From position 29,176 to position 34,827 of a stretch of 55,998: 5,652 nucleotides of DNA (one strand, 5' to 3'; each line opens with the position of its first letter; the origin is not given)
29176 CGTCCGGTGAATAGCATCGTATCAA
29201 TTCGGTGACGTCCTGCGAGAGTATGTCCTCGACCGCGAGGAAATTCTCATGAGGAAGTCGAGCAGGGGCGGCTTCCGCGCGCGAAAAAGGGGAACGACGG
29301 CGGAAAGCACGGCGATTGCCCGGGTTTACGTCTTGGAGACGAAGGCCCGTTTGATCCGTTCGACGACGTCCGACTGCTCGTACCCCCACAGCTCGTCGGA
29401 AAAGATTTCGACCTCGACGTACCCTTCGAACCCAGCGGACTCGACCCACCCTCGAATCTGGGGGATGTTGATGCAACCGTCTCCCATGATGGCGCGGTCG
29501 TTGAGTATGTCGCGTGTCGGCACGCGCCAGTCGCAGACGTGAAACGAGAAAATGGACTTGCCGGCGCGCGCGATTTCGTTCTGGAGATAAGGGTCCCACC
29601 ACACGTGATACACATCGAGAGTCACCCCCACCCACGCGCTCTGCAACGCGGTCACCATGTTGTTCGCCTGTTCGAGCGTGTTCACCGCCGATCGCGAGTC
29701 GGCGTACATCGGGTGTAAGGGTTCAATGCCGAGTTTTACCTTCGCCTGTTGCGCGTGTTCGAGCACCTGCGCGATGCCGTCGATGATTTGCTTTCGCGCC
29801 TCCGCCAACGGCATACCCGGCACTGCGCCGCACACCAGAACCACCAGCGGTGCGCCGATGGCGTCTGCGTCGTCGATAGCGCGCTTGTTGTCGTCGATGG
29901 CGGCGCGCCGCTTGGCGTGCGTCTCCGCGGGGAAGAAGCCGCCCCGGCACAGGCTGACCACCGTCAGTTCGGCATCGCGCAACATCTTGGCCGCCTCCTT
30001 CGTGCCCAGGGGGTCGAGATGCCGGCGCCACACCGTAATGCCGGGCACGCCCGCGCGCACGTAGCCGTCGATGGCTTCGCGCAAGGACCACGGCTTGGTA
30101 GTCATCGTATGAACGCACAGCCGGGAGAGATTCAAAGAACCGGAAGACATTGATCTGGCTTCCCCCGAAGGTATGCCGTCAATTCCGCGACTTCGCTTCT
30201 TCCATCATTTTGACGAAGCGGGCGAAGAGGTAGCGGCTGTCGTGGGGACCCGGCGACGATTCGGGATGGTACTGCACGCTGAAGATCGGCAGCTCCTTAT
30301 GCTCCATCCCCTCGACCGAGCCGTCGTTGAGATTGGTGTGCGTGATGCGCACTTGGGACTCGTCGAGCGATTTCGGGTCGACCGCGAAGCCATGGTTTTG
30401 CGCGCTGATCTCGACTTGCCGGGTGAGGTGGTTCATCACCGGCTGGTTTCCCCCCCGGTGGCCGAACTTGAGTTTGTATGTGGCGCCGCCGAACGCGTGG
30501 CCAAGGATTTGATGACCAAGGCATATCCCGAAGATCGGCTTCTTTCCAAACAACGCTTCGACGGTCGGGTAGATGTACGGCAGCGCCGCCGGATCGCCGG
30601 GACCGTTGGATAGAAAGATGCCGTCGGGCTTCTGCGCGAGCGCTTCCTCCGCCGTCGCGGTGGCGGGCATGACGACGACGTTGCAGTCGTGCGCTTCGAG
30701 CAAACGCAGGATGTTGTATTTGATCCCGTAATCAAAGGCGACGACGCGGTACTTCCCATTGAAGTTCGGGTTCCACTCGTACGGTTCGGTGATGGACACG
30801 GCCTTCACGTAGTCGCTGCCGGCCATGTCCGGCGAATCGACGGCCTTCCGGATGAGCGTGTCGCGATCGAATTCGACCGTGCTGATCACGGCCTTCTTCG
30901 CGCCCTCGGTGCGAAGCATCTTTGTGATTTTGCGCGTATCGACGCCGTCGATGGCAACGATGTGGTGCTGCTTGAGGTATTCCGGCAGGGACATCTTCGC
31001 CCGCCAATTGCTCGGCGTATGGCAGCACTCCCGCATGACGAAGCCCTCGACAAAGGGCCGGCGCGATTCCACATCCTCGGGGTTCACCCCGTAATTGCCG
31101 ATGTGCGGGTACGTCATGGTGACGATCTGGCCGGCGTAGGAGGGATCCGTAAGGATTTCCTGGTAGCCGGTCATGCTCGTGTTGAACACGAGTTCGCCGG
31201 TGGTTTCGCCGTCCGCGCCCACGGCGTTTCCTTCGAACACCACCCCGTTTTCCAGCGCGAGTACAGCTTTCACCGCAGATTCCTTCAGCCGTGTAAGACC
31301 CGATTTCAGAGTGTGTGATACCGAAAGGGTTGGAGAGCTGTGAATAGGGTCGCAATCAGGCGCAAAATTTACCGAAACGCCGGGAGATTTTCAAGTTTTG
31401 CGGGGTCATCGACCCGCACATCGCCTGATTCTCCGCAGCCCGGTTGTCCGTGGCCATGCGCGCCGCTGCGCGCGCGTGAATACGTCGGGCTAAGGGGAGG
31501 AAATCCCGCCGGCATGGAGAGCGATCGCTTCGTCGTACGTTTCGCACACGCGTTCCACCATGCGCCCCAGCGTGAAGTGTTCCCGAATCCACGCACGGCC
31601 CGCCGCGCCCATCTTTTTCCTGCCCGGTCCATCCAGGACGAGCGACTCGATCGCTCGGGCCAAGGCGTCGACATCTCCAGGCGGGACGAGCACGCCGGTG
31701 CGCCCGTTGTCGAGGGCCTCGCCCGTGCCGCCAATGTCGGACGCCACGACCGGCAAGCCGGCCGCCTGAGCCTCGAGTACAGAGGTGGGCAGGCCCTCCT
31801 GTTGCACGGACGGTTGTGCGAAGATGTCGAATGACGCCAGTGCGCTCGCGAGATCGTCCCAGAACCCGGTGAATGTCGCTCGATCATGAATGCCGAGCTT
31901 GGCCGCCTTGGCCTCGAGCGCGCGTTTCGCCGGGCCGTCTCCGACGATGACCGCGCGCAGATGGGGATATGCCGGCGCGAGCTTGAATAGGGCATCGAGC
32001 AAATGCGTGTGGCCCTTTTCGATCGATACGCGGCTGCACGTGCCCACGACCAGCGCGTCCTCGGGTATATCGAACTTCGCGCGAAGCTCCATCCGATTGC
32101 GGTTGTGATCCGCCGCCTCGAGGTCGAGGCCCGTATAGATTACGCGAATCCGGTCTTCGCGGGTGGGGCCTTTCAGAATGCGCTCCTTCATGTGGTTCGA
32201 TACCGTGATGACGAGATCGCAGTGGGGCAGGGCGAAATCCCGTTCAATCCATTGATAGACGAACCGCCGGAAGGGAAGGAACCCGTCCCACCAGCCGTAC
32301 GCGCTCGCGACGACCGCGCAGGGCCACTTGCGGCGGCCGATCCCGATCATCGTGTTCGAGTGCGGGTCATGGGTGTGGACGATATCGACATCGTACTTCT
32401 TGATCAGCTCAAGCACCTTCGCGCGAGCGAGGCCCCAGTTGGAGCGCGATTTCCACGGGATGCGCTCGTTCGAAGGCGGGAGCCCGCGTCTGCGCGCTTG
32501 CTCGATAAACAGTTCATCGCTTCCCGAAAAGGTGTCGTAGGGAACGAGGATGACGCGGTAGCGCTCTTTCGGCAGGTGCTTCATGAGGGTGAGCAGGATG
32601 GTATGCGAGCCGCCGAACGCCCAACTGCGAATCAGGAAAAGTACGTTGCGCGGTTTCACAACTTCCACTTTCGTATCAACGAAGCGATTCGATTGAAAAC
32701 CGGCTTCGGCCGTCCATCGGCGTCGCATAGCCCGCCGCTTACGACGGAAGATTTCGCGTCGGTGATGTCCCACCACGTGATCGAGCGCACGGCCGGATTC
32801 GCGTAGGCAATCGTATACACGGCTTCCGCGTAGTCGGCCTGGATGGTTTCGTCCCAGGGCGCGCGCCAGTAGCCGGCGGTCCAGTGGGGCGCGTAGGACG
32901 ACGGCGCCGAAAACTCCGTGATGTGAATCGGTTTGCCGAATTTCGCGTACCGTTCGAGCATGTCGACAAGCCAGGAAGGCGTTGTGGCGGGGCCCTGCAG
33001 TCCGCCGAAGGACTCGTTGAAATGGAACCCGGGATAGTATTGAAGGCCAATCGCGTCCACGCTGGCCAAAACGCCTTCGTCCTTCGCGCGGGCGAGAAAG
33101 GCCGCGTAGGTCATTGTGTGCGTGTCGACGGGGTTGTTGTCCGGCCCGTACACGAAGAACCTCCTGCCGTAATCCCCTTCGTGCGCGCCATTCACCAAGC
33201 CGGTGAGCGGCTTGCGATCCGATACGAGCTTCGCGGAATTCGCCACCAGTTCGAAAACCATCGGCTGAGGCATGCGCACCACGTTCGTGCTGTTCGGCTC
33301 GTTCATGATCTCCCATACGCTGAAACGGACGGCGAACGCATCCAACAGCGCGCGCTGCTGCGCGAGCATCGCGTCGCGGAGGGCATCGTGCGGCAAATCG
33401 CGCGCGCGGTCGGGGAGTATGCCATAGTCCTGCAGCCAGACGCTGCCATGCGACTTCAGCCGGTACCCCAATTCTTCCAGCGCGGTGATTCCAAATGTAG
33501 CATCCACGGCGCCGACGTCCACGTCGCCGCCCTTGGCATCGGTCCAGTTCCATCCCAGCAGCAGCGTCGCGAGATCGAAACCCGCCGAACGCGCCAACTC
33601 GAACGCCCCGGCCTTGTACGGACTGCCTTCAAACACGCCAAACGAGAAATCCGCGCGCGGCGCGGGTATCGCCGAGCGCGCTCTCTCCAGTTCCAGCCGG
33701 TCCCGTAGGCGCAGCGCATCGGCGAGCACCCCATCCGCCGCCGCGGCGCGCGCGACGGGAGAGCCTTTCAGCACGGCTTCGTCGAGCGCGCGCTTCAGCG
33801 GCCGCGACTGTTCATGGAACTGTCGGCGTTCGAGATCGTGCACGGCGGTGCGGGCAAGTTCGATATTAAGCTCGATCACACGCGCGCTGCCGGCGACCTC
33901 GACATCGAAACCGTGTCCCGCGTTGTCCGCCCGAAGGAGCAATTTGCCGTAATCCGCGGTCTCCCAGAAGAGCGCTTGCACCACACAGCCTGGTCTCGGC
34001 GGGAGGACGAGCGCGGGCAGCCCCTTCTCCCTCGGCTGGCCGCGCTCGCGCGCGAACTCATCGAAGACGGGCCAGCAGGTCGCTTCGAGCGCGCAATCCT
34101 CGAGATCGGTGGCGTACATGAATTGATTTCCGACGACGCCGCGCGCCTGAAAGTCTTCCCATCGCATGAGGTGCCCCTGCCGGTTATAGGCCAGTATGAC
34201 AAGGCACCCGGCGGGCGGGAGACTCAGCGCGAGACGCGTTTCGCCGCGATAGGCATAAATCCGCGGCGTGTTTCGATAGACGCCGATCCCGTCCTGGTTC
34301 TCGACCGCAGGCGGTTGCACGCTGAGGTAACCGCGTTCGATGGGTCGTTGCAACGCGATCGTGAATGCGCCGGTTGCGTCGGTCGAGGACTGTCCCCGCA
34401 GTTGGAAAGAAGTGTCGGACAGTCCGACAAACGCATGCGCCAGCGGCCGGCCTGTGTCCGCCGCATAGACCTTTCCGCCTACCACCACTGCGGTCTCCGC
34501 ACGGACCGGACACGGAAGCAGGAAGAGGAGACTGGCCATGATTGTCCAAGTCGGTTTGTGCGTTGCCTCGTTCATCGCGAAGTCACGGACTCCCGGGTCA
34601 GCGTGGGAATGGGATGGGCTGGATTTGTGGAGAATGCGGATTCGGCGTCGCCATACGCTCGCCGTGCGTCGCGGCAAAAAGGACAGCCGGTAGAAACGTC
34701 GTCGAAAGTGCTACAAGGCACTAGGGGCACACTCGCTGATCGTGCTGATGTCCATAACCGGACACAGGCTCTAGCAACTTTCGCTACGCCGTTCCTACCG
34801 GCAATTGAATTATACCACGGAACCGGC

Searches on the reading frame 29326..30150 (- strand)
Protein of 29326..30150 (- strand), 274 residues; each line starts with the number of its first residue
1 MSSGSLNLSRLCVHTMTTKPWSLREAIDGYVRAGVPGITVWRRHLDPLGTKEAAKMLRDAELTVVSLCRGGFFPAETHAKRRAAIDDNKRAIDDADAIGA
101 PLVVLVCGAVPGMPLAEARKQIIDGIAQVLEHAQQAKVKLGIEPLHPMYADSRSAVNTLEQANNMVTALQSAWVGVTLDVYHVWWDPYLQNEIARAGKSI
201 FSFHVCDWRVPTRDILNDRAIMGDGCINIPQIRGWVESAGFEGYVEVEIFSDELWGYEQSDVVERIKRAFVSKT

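Call 9: search_protein_families(library=pfam, proteins=[window:29326-30150:-])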
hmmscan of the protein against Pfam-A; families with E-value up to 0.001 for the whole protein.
window:29326-30150:- (274 aa): 1 family
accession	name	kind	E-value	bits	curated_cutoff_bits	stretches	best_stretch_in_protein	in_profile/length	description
PF01261.30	AP_endonuc_2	-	7e-41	141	31.1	1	32-258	6-234/249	Xylose isomerase-like TIM barrel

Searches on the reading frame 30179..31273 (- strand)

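Call 37: search_protein_families(library=pfam, proteins=[window:30179-31273:-], max_evalue=0.01)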
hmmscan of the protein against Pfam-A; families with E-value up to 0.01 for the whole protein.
window:30179-31273:- (364 aa): 3 families
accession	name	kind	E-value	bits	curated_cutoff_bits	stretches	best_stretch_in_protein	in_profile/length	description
PF00988.28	CPSase_sm_chain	-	4.8e-56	188.4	27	1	5-130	1-126/126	Carbamoyl-phosphate synthase small chain, CPSase domain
PF00117.34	GATase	-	3.8e-53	180.4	22.8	1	179-356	2-190/190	Glutamine amidotransferase class-I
PF07722.19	Peptidase_C26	-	2.2e-09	37.9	20.5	1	239-338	100-219/219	Peptidase C26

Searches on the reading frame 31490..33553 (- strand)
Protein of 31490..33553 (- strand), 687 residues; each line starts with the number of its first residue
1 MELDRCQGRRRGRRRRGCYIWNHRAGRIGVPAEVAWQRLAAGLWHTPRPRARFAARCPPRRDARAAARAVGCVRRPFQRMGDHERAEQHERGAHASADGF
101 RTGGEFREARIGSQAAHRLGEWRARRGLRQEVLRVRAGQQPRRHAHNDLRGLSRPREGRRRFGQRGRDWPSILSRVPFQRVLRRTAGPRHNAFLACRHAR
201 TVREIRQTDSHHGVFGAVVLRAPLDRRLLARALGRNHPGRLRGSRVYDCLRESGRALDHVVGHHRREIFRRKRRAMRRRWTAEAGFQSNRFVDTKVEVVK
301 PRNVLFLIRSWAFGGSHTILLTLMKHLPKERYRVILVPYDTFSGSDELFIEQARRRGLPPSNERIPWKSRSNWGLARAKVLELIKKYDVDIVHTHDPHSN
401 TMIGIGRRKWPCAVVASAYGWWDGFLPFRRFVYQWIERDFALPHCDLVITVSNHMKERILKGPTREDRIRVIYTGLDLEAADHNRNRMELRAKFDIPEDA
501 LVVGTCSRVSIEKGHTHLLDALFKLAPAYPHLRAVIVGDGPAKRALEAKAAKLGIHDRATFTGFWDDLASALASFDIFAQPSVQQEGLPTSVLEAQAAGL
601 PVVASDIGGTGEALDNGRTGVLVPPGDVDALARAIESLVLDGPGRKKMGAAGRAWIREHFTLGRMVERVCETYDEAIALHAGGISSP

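Call 37: search_protein_families(library=pfam, proteins=[window:31490-33553:-], max_evalue=0.01)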
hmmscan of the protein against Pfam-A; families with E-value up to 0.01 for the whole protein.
window:31490-33553:- (687 aa): 6 families
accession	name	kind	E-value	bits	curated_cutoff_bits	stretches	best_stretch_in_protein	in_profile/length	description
PF00534.26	Glycos_transf_1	-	1.9e-38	132.1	26.4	1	488-655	3-172/172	Glycosyl transferases group 1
PF13692.12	Glyco_trans_1_4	-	1.2e-35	123.3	27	1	502-639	3-140/142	Glycosyl transferases group 1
PF13439.12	Glyco_transf_4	-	4.4e-25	89.1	28.5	1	314-479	2-169/170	Glycosyltransferase Family 4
PF13579.12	Glyco_trans_4_4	-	3.8e-13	50.5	29.7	1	314-475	1-158/158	Glycosyl transferase 4-like domain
PF13524.12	Glyco_trans_1_2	-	4.2e-06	27.2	25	1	530-669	13-142/144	Glycosyl transferase-like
PF20706.3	GT4-conflict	-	0.00017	21.1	26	1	513-656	212-372/385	Family 4 Glycosyltransferase in conflict systems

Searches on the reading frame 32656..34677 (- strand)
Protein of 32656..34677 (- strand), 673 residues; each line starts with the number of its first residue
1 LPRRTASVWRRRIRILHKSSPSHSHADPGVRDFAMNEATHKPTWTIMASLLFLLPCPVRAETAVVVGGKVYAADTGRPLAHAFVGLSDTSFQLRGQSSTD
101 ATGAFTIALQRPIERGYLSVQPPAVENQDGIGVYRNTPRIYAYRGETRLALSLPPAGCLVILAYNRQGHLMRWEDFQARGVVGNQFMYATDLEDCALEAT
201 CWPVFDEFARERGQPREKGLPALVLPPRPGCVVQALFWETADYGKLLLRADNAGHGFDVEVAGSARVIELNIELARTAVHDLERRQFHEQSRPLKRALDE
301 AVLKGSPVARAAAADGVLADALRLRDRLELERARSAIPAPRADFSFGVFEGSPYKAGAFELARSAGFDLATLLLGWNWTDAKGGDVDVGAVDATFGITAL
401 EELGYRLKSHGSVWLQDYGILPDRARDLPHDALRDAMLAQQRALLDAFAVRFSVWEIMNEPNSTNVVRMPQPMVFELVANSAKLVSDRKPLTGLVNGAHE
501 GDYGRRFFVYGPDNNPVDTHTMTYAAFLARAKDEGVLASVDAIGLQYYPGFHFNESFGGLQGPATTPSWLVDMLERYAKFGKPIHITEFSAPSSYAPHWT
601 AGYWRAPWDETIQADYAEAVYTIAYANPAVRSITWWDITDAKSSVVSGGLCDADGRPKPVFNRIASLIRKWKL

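Call 37: search_protein_families(library=pfam, proteins=[window:32656-34677:-], max_evalue=0.01)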
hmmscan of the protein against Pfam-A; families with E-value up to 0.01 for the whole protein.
window:32656-34677:- (673 aa): 2 families
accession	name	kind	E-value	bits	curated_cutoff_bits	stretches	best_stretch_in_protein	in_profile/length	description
PF00331.26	Glyco_hydro_10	-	4.7e-08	33.1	22.1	1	524-665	184-309/311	Glycosyl hydrolase family 10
PF13620.12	CarboxypepD_reg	-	0.0013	19.5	32.3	1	66-110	2-45/82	Carboxypeptidase regulatory-like domain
